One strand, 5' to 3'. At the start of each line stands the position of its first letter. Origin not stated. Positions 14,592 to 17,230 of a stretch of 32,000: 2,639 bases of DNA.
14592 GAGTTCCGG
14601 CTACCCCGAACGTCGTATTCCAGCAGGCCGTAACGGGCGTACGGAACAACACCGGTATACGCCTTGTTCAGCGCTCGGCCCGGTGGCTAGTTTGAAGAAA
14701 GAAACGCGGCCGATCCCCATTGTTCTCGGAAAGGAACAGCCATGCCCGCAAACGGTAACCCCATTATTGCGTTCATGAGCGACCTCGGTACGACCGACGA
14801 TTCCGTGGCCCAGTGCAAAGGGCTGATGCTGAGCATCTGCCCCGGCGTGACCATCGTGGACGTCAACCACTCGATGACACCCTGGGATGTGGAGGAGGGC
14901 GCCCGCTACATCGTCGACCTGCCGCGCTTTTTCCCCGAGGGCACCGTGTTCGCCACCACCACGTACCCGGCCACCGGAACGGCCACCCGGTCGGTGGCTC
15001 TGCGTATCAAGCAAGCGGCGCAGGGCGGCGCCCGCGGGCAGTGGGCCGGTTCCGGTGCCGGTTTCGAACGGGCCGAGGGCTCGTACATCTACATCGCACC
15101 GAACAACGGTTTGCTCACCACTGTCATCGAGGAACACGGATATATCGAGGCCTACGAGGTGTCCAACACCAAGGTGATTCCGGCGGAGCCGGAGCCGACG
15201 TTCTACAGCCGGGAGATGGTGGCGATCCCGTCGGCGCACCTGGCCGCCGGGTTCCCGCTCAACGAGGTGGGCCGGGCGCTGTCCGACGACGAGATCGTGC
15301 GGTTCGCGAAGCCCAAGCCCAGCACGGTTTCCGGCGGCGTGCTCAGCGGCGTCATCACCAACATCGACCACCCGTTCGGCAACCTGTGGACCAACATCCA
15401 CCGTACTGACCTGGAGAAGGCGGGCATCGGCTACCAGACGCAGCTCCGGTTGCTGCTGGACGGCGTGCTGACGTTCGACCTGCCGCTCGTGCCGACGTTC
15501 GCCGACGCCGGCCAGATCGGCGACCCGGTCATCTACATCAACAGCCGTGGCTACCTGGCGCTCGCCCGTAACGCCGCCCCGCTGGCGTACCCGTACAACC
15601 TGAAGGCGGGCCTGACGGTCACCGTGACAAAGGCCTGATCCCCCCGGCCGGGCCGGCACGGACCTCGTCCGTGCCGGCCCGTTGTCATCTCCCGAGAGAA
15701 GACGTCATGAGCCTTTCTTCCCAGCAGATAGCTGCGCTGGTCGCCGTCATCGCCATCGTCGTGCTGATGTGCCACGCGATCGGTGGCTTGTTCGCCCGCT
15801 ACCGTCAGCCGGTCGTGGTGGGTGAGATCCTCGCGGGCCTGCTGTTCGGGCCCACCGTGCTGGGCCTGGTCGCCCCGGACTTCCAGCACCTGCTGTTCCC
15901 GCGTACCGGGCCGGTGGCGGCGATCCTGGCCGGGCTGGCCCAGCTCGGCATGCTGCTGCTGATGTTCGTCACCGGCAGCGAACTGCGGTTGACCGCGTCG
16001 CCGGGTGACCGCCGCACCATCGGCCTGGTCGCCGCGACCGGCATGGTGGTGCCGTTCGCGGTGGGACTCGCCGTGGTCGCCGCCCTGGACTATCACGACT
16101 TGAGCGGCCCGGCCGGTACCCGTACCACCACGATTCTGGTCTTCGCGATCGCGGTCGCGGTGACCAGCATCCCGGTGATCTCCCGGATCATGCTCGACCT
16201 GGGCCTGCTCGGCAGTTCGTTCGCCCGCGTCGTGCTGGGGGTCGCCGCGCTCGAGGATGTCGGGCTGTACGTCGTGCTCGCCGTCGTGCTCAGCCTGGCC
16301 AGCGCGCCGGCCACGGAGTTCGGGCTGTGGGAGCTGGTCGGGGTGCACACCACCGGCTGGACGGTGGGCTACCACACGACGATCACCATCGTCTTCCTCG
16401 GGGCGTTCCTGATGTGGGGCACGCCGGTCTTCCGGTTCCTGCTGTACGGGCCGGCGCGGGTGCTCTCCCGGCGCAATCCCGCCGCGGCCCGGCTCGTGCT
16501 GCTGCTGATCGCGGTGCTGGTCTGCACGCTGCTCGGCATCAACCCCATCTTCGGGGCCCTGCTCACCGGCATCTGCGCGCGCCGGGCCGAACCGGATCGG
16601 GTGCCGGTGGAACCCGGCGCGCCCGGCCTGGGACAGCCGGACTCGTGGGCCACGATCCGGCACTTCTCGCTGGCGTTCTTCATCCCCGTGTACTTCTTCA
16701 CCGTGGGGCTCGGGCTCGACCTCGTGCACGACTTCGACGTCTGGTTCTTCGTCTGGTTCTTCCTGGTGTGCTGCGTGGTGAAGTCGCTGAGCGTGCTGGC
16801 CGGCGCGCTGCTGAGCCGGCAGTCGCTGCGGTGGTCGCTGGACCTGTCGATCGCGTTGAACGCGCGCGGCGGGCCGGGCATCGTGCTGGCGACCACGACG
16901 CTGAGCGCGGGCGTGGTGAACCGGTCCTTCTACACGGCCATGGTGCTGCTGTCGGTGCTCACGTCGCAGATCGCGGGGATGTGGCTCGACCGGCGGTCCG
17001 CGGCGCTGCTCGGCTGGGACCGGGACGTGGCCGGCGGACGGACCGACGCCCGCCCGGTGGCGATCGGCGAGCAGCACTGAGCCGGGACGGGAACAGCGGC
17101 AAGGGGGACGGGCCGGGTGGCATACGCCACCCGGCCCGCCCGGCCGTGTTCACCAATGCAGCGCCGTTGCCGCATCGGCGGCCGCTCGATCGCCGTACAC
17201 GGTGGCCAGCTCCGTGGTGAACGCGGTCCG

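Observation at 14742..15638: Bona fide fluorinase rather than chlorinase or DUF62 hydroxide adenosyltransferase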

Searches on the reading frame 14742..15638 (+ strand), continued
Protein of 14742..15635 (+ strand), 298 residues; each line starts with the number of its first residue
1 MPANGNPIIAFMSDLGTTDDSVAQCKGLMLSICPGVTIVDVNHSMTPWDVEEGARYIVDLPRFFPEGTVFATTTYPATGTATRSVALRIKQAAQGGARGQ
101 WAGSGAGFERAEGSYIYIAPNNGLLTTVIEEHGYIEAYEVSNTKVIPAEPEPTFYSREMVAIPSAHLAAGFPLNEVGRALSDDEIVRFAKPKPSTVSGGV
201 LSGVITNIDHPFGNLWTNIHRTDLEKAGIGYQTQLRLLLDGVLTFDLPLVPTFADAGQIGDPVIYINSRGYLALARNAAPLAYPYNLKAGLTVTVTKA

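Call 9: list_cluster_members(proteins=[window:14742-15635:+, P0001])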
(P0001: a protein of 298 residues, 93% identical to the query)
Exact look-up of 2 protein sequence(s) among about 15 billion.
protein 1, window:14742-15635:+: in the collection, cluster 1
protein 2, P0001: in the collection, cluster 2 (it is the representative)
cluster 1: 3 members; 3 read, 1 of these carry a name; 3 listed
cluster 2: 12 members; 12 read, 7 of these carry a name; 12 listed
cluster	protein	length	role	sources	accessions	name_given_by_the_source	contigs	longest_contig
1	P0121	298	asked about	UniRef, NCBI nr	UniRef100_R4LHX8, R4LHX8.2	Fluorinase n=2 Tax=Actinoplanes sp. (strain N902-109) TaxID=649831 RepID=FLA_ACTS9 | RecName: Full=Fluorinase [Actinoplanes sp. N902-109]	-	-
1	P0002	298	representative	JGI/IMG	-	-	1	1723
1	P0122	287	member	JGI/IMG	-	-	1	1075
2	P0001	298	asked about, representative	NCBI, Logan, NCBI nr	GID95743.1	DNA-directed RNA polymerase subunit delta [Amorphoplanes digitatis] | DNA-directed RNA polymerase subunit delta [Actinoplanes digitatis]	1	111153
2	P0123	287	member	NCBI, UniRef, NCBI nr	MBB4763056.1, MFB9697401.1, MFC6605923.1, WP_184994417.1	adenosyl-fluoride synthase [Amorphoplanes digitatis] | Fluorinase n=1 Tax=Actinoplanes digitatis TaxID=1868 RepID=A0A7W7MQB5_9ACTN | adenosyl-fluoride synthase [Actinoplanes digitatis]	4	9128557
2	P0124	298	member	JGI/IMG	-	adenosyl-fluoride synthase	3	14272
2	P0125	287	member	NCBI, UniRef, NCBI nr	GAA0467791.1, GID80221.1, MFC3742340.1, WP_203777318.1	acetolactate synthase [Paractinoplanes deccanensis] | Fluorinase n=1 Tax=Paractinoplanes deccanensis TaxID=113561 RepID=A0ABQ3YJN7_9ACTN | adenosyl-fluoride synthase [Actinoplanes deccanensis]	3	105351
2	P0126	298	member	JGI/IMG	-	adenosyl-fluoride synthase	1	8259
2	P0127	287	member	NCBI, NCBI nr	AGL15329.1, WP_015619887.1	adenosyl-fluoride synthase [Actinoplanes sp. N902-109]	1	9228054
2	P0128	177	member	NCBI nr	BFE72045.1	hypothetical protein GCM10020092_053460 [Actinoplanes digitatis]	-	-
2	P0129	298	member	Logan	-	-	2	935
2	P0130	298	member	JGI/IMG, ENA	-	-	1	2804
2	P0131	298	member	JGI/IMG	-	-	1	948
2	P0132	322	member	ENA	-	-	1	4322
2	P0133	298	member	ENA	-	-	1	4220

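Call 10: find_related_loci(query=window:14742-15635:+, collection=genome_contigs, flank=10000)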
Query window:14742-15635:+ (298 aa) in genome_contigs; peptide patterns used: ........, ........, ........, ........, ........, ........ (x = any residue, [..] = any of these).
143 stretches matched a pattern; 45 encode a relative of the query (tblastn E <= 1e-3); 43 distinct loci.
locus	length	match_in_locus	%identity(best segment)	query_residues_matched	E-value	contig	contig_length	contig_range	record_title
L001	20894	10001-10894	92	1-298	0e+0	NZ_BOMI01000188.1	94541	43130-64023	Paractinoplanes deccanensis strain NBRC 13994 sequence188, whole genome shotgun sequence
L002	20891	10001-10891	81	1-295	3e-163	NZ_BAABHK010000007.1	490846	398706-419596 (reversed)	Actinoallomurus vinaceus strain JCM 17939 sequence07, whole genome shotgun sequence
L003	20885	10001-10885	80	1-295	2e-162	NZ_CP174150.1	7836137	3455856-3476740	Amycolatopsis bartoniae strain DSM 45807 chromosome, complete genome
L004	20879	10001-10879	79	6-298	2e-158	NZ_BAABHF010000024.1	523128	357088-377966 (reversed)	Actinoallomurus oryzae strain JCM 17933 sequence024, whole genome shotgun sequence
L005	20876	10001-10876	78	6-297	2e-156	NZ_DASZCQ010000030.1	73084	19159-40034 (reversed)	MAG: Actinophytocola sp. isolate SMAG_U6446 k141_168442, whole genome shotgun sequence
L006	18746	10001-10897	76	1-298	7e-156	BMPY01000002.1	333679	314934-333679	Microbispora rosea subsp. aerata JCM 3076 DNA, sequence002, whole genome shotgun sequence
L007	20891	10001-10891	81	1-295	8e-155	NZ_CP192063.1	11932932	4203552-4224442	Actinoallomurus sp. CA-150999 chromosome, complete genome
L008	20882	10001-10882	82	3-295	2e-153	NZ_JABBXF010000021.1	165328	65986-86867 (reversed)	Streptomyces morookaense strain DSM 40503 contig21, whole genome shotgun sequence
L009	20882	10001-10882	81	3-295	5e-153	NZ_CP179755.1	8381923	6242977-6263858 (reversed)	Streptoverticillium reticulum strain J-35 chromosome, complete genome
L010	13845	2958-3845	80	3-295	4e-152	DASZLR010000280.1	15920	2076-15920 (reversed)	MAG TPA_asm: Pseudonocardiaceae bacterium isolate SMAG_U5870 k141_813036, whole genome shotgun sequence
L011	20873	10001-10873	79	6-296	4e-150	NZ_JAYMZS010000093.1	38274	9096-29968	Amycolatopsis sp. H20-H5 NODE_93_length_38274_cov_11.561093, whole genome shotgun sequence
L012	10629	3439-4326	80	1-296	5e-150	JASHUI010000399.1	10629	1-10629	MAG: Streptosporangiaceae bacterium isolate JOPF175 JOPF_A011_contig_42831, whole genome shotgun sequence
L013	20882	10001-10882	79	3-295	4e-150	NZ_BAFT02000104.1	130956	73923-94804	Nocardia brasiliensis NBRC 14402, whole genome shotgun sequence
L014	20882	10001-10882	78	3-295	2e-149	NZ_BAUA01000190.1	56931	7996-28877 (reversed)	Nocardia brasiliensis IFM 10847, whole genome shotgun sequence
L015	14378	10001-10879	76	6-298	1e-148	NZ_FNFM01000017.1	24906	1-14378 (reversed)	Actinopolyspora mzabensis strain DSM 45460, whole genome shotgun sequence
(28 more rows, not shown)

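Call 29: find_encoding_contigs(protein=window:14775-15638:+, flank=10000, max_places=3)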
Protein window:14775-15638:+ (287 aa): no gene with exactly this product is on record in the collection.

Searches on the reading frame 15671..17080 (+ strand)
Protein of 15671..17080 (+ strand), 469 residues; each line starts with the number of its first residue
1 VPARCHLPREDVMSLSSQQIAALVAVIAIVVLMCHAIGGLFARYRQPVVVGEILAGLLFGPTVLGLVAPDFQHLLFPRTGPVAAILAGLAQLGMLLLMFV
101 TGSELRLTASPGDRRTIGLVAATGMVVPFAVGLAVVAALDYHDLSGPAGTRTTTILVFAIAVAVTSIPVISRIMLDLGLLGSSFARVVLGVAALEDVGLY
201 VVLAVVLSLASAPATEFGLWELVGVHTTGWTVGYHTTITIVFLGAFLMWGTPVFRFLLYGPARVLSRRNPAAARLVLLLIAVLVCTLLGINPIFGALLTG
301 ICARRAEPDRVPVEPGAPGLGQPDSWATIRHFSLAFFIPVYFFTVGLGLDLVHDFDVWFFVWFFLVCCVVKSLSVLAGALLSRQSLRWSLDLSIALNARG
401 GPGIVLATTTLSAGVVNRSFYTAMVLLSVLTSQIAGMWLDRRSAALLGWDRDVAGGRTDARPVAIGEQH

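Call 17: search_protein_families(library=pfam, proteins=[window:15671-17080:+], max_evalue=0.001)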
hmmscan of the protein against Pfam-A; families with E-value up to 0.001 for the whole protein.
window:15671-17080:+ (469 aa): 1 family
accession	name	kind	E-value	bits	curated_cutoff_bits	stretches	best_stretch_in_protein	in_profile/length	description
PF00999.27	Na_H_Exchanger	-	1.9e-37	129.4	26.2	1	33-439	5-369/375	Sodium/hydrogen exchanger, transmembrane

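Call 26: search_protein_families(library=ncbifam, proteins=[window:15671-17080:+], max_evalue=0.00001)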
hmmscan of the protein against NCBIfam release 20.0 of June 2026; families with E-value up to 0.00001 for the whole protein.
window:15671-17080:+ (469 aa): 2 families
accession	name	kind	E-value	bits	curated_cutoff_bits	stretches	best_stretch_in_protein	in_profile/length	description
TIGR00932.1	2a37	subfamily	1.2e-28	100.4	238.3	1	36-350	6-275/275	monovalent cation:proton antiporter-2 (CPA2) family protein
NF045626.1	FeTrans_MagA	equivalog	1.3e-10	40.8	700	1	25-210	9-172/386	iron transporter MagA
